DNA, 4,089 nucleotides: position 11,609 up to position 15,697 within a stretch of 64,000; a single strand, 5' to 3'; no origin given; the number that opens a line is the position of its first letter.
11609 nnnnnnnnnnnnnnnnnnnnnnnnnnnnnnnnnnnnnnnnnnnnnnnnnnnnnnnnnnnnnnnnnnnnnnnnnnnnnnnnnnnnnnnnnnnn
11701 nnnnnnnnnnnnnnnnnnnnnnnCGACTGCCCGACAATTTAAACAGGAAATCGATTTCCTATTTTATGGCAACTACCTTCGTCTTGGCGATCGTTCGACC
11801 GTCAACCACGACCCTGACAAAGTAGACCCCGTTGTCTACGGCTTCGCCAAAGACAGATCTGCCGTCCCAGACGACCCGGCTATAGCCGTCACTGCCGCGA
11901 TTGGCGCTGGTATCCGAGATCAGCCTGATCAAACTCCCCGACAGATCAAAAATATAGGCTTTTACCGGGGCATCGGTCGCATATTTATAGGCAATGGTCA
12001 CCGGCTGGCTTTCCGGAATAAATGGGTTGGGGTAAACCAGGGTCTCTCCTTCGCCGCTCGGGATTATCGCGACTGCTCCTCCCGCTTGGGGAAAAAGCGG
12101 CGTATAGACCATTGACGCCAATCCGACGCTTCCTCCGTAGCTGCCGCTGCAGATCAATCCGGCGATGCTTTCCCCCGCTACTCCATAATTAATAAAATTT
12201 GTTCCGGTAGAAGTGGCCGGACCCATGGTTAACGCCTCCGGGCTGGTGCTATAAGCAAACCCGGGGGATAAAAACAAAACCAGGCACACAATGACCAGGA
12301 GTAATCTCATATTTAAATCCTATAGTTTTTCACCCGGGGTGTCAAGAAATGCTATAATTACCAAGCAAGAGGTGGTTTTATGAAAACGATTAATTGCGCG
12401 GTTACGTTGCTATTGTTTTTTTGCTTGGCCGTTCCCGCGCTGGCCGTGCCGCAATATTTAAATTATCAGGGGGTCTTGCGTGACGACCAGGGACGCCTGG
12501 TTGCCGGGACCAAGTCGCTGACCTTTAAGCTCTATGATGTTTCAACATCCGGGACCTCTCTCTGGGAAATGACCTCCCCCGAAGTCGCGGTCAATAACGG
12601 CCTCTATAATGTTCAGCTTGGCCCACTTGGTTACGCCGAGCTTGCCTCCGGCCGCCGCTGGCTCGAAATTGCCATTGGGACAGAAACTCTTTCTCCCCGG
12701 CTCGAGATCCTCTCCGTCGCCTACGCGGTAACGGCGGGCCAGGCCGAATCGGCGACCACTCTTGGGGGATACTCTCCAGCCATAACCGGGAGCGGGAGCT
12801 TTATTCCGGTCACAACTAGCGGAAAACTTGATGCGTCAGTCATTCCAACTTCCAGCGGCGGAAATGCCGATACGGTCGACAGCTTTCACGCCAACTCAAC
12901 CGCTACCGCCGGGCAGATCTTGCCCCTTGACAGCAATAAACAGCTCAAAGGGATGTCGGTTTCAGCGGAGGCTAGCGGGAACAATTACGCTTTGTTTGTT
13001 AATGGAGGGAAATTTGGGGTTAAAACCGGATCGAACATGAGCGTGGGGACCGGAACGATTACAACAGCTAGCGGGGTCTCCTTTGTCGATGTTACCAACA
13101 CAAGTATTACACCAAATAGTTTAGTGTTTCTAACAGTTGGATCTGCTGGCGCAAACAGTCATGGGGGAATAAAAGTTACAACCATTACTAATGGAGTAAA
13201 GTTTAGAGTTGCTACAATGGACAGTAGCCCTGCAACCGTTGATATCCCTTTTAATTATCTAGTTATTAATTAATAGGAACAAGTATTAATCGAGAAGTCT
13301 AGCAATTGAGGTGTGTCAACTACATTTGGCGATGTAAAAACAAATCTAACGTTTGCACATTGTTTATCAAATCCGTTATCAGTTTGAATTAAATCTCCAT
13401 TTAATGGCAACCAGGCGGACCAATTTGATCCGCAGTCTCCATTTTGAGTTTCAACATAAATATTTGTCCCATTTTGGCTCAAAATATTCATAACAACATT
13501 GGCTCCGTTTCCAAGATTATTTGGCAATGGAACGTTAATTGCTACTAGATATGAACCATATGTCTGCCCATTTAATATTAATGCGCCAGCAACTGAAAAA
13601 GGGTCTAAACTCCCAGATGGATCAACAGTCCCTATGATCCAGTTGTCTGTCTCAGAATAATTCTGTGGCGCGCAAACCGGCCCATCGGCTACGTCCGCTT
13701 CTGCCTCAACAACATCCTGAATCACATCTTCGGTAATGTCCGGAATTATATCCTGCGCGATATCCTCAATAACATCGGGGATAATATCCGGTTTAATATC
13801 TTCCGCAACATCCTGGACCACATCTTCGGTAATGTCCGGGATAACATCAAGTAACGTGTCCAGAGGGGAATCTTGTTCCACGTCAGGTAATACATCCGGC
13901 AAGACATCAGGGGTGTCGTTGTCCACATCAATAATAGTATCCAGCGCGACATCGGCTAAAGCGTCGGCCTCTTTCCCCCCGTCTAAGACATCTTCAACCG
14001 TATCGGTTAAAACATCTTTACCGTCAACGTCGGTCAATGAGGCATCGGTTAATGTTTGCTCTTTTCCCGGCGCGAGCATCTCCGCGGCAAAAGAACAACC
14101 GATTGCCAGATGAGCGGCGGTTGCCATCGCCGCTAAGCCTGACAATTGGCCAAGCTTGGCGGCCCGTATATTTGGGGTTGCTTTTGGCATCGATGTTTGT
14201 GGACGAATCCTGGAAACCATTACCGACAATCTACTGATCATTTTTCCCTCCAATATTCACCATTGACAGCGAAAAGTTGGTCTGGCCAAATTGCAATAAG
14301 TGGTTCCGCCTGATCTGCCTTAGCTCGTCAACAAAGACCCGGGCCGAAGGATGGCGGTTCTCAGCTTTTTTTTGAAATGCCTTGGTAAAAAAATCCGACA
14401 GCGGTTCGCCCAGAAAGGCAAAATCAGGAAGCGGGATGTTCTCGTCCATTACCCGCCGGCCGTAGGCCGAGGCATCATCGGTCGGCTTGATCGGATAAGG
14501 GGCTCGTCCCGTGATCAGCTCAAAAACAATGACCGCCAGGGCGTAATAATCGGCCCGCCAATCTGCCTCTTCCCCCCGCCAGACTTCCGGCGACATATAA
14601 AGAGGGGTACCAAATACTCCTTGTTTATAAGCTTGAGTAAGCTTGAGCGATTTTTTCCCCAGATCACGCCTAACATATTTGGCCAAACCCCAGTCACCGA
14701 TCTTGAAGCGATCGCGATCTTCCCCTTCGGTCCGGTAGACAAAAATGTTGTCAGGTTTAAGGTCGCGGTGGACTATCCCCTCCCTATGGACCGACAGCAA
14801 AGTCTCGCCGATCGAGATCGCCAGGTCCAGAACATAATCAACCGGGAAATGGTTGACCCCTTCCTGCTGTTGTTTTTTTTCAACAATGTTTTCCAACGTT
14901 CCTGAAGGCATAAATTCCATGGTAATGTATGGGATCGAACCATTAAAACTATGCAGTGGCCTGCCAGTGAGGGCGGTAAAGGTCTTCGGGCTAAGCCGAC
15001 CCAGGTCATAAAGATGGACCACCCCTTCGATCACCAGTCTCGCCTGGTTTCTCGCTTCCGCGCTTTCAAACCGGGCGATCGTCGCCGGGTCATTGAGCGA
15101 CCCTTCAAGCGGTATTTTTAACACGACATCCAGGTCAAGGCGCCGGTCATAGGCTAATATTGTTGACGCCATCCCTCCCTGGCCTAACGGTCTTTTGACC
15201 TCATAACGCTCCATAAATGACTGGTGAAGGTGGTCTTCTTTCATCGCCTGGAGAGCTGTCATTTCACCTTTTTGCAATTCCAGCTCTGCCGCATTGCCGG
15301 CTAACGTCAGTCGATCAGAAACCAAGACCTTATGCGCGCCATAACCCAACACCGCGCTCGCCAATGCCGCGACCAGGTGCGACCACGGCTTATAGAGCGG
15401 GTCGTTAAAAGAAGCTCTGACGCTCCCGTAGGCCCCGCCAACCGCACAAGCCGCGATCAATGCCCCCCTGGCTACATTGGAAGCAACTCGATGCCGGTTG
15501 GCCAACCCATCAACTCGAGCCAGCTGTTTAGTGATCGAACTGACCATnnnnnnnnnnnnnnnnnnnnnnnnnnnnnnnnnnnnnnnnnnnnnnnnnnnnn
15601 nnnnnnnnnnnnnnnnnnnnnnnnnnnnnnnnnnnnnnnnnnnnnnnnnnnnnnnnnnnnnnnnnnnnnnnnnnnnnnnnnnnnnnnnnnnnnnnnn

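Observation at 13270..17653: Tightly coupled four-gene envelope operon centred on a membrane Ser/Thr kinase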

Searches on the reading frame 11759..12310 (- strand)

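Call 7: search_protein_families(library=pfam, proteins=[window:11759-12310:-], max_evalue=0.1)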
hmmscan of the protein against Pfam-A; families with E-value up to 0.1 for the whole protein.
window:11759-12310:- (183 aa): 2 families
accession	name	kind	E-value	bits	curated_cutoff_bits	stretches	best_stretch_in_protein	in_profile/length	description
PF13860.13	FlgD_ig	-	0.00022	21.6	27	1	101-169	9-75/79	FlgD Ig-like domain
PF18962.6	Por_Secre_tail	-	0.0006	20.5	27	1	92-179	1-74/75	Secretion system C-terminal sorting domain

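Call 8: search_protein_families(library=ncbifam, proteins=[window:11759-12310:-], max_evalue=0.1)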
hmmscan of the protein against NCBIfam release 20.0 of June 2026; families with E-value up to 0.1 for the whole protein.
window:11759-12310:- (183 aa): 7 families
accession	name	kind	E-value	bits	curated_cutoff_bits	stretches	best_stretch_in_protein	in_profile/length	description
NF033707.1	T9SS_sortase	equivalog_domain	6.2e-08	30.7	420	1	90-175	999-1083/1095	type IX secretion system sortase PorU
TIGR04183.1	Por_Secre_tail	domain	1.8e-07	31.1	23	1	92-180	1-70/72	T9SS type A sorting domain-containing protein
NF052228.1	T9SS_PorZ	equivalog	5.1e-06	25.2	260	1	88-178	671-752/757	type IX secretion system anionic LPS delivery protein PorZ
NF052323.1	T9SSA_dep_M6i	equivalog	0.0004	18.4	600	1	89-182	957-1039/1043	T9SS-dependent M6-like inactivated metalloprotease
NF005176.1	PRK06655.1-1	equivalog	0.014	15.4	230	1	115-170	98-150/197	flagellar hook assembly protein FlgD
NF009452.0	PRK12812.1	equivalog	0.023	13.9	258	1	115-171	153-208/289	flagellar basal body rod modification protein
NF004496.1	PRK05842.1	equivalog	0.029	13.6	250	1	118-167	170-218/271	flagellar hook assembly protein FlgD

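Call 95: search_protein_families(library=phrogs, proteins=[window:11759-12310:-], max_evalue=0.01)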
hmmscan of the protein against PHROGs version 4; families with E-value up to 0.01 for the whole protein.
window:11759-12310:- (183 aa): 0 families

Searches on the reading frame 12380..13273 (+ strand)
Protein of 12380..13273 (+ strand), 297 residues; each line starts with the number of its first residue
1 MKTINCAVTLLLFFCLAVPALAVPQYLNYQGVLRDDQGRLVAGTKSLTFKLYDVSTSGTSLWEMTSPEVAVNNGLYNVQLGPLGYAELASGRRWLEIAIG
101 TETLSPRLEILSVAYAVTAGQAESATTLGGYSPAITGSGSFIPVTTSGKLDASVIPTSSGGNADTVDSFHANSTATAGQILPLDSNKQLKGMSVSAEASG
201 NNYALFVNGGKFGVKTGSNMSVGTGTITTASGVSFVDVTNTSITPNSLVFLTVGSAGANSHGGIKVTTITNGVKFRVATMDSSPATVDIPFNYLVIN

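Call 7: search_protein_families(library=pfam, proteins=[window:12380-13273:+], max_evalue=0.1)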
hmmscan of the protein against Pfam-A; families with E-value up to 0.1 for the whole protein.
window:12380-13273:+ (297 aa): 1 family
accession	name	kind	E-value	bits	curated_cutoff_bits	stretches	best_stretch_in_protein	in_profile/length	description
PF24146.1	K1-lyase_C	-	0.00033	21.5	27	1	225-279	5-56/70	K1 capsule-specific polysaccharide lyase, C-terminal domain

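Call 8: search_protein_families(library=ncbifam, proteins=[window:12380-13273:+], max_evalue=0.1)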
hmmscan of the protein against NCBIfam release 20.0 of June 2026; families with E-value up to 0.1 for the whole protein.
window:12380-13273:+ (297 aa): 1 family
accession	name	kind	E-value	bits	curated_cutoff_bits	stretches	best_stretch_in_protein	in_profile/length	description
NF053851.1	Bdello_MAT_N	subfamily_domain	2.6e-08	33.8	60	2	12-81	2-73/162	mosaic adhesive trimer family chimeric fiber protein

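Call 93: search_protein_families(library=ncbifam, alignment_id=A12, max_evalue=0.01)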
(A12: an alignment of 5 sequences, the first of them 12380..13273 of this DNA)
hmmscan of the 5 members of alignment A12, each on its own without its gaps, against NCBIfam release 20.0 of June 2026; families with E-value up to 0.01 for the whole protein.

A. member 1, window:12380-13273:+ (297 aa): 1 family
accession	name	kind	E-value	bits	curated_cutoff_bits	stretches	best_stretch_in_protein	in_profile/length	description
NF053851.1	Bdello_MAT_N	subfamily_domain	2.6e-08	33.8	60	0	12-81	2-73/162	mosaic adhesive trimer family chimeric fiber protein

B. families by the number of members that match (of 5 scanned): 1 family
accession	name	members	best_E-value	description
NF053851.1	Bdello_MAT_N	5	4.6e-09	mosaic adhesive trimer family chimeric fiber protein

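Call 94: search_solved_structures(query=A12, max_evalue=1)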
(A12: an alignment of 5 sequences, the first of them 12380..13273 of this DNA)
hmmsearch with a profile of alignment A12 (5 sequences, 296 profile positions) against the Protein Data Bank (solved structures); distinct sequences matched with E-value up to 1: 0.

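Call 95: search_protein_families(library=phrogs, proteins=[window:12380-13273:+], max_evalue=0.01)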
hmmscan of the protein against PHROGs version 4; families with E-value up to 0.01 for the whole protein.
window:12380-13273:+ (297 aa): 0 families

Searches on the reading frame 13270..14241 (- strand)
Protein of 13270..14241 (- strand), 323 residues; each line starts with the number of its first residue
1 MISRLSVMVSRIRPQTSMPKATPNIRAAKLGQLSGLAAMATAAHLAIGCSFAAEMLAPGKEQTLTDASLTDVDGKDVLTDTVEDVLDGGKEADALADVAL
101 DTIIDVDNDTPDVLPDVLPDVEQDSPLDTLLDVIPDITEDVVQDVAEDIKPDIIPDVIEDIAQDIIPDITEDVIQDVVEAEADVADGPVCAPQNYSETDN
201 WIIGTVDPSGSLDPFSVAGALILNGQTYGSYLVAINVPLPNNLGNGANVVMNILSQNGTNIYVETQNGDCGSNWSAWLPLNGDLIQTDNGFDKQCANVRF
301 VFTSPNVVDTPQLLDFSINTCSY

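Call 7: search_protein_families(library=pfam, proteins=[window:13270-14241:-], max_evalue=0.1)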
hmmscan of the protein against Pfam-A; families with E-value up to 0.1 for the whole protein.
window:13270-14241:- (323 aa): 1 family
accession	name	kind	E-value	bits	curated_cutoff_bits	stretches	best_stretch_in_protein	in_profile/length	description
PF02845.22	CUE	-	0.097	12.8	21.1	0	163-180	9-26/42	CUE domain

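Call 8: search_protein_families(library=ncbifam, proteins=[window:13270-14241:-], max_evalue=0.1)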
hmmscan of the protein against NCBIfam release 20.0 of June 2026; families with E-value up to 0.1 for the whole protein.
window:13270-14241:- (323 aa): 0 families

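Call 22: search_protein_families(library=padloc, proteins=[window:13270-14241:-], max_evalue=0.1)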
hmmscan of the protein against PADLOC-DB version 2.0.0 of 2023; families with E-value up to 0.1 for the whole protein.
window:13270-14241:- (323 aa): 0 families

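Call 95: search_protein_families(library=phrogs, proteins=[window:13270-14241:-], max_evalue=0.01)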
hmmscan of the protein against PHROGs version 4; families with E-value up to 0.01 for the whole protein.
window:13270-14241:- (323 aa): 0 families

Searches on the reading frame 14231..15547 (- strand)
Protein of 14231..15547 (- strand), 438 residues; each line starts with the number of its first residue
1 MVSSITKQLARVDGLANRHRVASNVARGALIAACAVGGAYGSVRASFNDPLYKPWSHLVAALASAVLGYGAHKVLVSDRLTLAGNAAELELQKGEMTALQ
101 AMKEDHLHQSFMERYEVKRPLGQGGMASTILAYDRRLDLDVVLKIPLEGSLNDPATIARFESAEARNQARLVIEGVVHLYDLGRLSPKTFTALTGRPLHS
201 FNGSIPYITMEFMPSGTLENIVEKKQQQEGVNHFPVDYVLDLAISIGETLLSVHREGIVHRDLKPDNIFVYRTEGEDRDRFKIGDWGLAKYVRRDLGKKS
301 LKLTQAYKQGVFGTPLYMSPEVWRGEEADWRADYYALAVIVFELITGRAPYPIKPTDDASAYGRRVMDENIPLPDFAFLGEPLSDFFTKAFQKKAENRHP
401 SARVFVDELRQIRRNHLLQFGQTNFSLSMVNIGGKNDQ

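Call 7: search_protein_families(library=pfam, proteins=[window:14231-15547:-], max_evalue=0.1)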
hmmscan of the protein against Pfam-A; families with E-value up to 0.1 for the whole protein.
window:14231-15547:- (438 aa): 4 families
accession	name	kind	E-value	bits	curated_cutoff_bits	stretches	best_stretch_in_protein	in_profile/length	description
PF00069.31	Pkinase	-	1.2e-28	100.7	31.7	1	115-399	1-252/263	Protein kinase domain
PF07714.23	PK_Tyr_Ser-Thr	-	2.3e-17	63.6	23.1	1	205-398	75-248/258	Protein tyrosine and serine/threonine kinase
PF06293.20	Kdo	-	0.026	14.4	21.3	1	245-281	126-161/207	Lipopolysaccharide kinase (Kdo/WaaP) family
PF17667.7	Pkinase_fungal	-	0.06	12.5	24.1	1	253-327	302-369/387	Fungal protein kinase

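Call 8: search_protein_families(library=ncbifam, proteins=[window:14231-15547:-], max_evalue=0.1)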
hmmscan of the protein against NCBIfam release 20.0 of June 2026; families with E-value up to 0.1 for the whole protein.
window:14231-15547:- (438 aa): 18 families
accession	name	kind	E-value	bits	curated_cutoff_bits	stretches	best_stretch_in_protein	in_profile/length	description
NF033483.0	PknB_PASTA_kin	equivalog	1e-49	170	450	1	110-416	4-272/563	Stk1 family PASTA domain-containing Ser/Thr kinase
NF047741.1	antiphage_MADS6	equivalog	1.7e-26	92.9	460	2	207-414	274-462/612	methylation-associated defense system protein kinase MAD6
NF009651.0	PRK13184.1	equivalog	2.5e-23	82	839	1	112-401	1-279/932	serine/threonine-protein kinase PknD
TIGR03903.1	TOMM_kin_cyc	equivalog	7.8e-22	77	705.75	1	242-416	84-251/1267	TOMM system kinase/cyclase fusion protein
NF052427.1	StpK7MSMEG_1200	equivalog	1.2e-21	76.9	900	1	114-403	8-259/601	serine/threonine protein kinase StpK7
NF033442.0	BREX_PglW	equivalog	3.9e-18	64.6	990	1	99-411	502-768/1391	BREX system serine/threonine kinase PglW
NF038150.1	lanthi_synth_IV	equivalog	1.3e-13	50.2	650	1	194-368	255-413/851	class IV lanthionine synthetase LanL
NF053615.1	SerThrKinAfsKStmc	equivalog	1.4e-12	47.1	1300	1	204-352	85-214/809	protein serine/threonine kinase AfsK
NF043056.1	T4SS_LegK1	equivalog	3.4e-09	35.8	550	1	200-344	148-283/516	Dot/Icm T4SS effector kinase LegK1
NF038151.1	lanthi_synth_III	equivalog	3e-05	22.6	575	1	222-350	322-428/833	class III lanthionine synthetase LanKC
TIGR03724.2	arch_bud32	equivalog_domain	3.3e-05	23.5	125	1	207-293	69-135/193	KEOPS complex kinase/ATPase Bud32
NF007174.0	PRK09605.1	equivalog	0.00051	18.6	447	1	240-293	430-477/535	bifunctional N(6)-L-threonylcarbamoyladenine synthase/serine/threonine protein kinase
NF058632.1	SerThrKinPrkT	equivalog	0.0058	15.7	280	1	203-272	92-152/322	serine/threonine protein kinase PrkT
NF011464.0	PRK14879.1-7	equivalog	0.0075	16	246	1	221-271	87-137/221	Kae1-associated kinase Bud32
NF011463.0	PRK14879.1-4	equivalog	0.013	14.9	188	1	208-294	95-165/237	Kae1-associated kinase Bud32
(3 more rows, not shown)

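Call 22: search_protein_families(library=padloc, proteins=[window:14231-15547:-], max_evalue=0.1)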
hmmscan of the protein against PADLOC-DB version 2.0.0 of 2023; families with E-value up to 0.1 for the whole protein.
window:14231-15547:- (438 aa): 34 families (the best 25 are shown)
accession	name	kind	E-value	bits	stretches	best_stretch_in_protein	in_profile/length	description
PDLC04042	PD-T4-6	-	8.8e-51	171.3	1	109-415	5-275/292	-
PDLC04061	PD-T4-6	-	1.5e-45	154.7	1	106-423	9-294/510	-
PDLC04060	PD-T4-6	-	1.7e-42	144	1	110-419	5-276/486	-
PDLC04053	PD-T4-6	-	3.7e-42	142.9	1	108-413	4-272/311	-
PDLC01088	C3a189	-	1.6e-41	140.7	1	119-355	3-212/840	kinase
PDLC04138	mad6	-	9e-40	135.2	1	93-414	31-315/659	mads_6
PDLC04054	PD-T4-6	-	3.2e-39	133.3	1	113-414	10-275/347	-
PDLC04057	PD-T4-6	-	4e-38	129.6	1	112-412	7-270/443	-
PDLC04052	PD-T4-6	-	1.5e-37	127.9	1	109-404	5-268/496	-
PDLC04047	PD-T4-6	-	9.2e-37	124.8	2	206-412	86-272/327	-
PDLC04039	PD-T4-6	-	3.7e-36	123.1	1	109-416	10-279/458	-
PDLC04040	PD-T4-6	-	2.3e-34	117.1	1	121-410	2-263/547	-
PDLC04048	PD-T4-6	-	2.3e-30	104.2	1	111-409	8-269/354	-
PDLC04041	PD-T4-6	-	1.2e-29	101.8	1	109-411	24-292/443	-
PDLC04043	PD-T4-6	-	1.9e-29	101.1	1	111-411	13-276/452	-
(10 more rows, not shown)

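Call 63: search_protein_families(library=ncbifam, alignment_id=A8, max_evalue=1)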
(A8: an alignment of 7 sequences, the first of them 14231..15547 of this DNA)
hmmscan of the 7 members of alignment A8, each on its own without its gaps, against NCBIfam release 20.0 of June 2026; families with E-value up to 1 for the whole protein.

A. member 1, window:14231-15547:- (438 aa): 21 families
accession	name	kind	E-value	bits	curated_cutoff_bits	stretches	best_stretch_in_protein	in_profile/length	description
NF033483.0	PknB_PASTA_kin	equivalog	1e-49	170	450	1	110-416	4-272/563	Stk1 family PASTA domain-containing Ser/Thr kinase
NF047741.1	antiphage_MADS6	equivalog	1.7e-26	92.9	460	2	207-414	274-462/612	methylation-associated defense system protein kinase MAD6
NF009651.0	PRK13184.1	equivalog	2.5e-23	82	839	1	112-401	1-279/932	serine/threonine-protein kinase PknD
TIGR03903.1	TOMM_kin_cyc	equivalog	7.8e-22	77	705.75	1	242-416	84-251/1267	TOMM system kinase/cyclase fusion protein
NF052427.1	StpK7MSMEG_1200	equivalog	1.2e-21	76.9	900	1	114-403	8-259/601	serine/threonine protein kinase StpK7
NF033442.0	BREX_PglW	equivalog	3.9e-18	64.6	990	1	99-411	502-768/1391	BREX system serine/threonine kinase PglW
NF038150.1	lanthi_synth_IV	equivalog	1.3e-13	50.2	650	1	194-368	255-413/851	class IV lanthionine synthetase LanL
NF053615.1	SerThrKinAfsKStmc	equivalog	1.4e-12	47.1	1300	1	204-352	85-214/809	protein serine/threonine kinase AfsK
NF043056.1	T4SS_LegK1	equivalog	3.4e-09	35.8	550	1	200-344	148-283/516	Dot/Icm T4SS effector kinase LegK1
NF038151.1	lanthi_synth_III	equivalog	3e-05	22.6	575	1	222-350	322-428/833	class III lanthionine synthetase LanKC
TIGR03724.2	arch_bud32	equivalog_domain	3.3e-05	23.5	125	1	207-293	69-135/193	KEOPS complex kinase/ATPase Bud32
NF007174.0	PRK09605.1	equivalog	0.00051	18.6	447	1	240-293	430-477/535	bifunctional N(6)-L-threonylcarbamoyladenine synthase/serine/threonine protein kinase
NF058632.1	SerThrKinPrkT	equivalog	0.0058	15.7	280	1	203-272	92-152/322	serine/threonine protein kinase PrkT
NF011464.0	PRK14879.1-7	equivalog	0.0075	16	246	1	221-271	87-137/221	Kae1-associated kinase Bud32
NF011463.0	PRK14879.1-4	equivalog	0.013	14.9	188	1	208-294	95-165/237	Kae1-associated kinase Bud32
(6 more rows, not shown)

B. families by the number of members that match (of 7 scanned): 28 families (the first 25 are shown)
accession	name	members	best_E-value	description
NF033483.0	PknB_PASTA_kin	7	7.9e-57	Stk1 family PASTA domain-containing Ser/Thr kinase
NF047741.1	antiphage_MADS6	7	3.2e-32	methylation-associated defense system protein kinase MAD6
NF052427.1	StpK7MSMEG_1200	6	8.7e-35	serine/threonine protein kinase StpK7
TIGR03903.1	TOMM_kin_cyc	6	5.4e-27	TOMM system kinase/cyclase fusion protein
NF009651.0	PRK13184.1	6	1.4e-26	serine/threonine-protein kinase PknD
NF033442.0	BREX_PglW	6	3.4e-25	BREX system serine/threonine kinase PglW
NF038150.1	lanthi_synth_IV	6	2.9e-21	class IV lanthionine synthetase LanL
NF053615.1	SerThrKinAfsKStmc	6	1e-18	protein serine/threonine kinase AfsK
NF038151.1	lanthi_synth_III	6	4.2e-13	class III lanthionine synthetase LanKC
NF043056.1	T4SS_LegK1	6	2.6e-10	Dot/Icm T4SS effector kinase LegK1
TIGR03724.2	arch_bud32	6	4.2e-09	KEOPS complex kinase/ATPase Bud32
NF058632.1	SerThrKinPrkT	6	2.4e-08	serine/threonine protein kinase PrkT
NF007174.0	PRK09605.1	6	2.1e-06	bifunctional N(6)-L-threonylcarbamoyladenine synthase/serine/threonine protein kinase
NF011460.0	PRK14879.1-1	5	1.7e-08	Kae1-associated kinase Bud32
NF011464.0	PRK14879.1-7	5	4.3e-08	Kae1-associated kinase Bud32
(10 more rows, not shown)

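Call 95: search_protein_families(library=phrogs, proteins=[window:14231-15547:-], max_evalue=0.01)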
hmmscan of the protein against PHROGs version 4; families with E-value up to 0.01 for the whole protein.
window:14231-15547:- (438 aa): 2 families
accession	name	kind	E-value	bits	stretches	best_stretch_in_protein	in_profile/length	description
phrog_2361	-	other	1.6e-29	104.1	1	203-414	83-272/415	serine-threonine kinase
phrog_4972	-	unknown function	0.00011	22.2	1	249-346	230-316/501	-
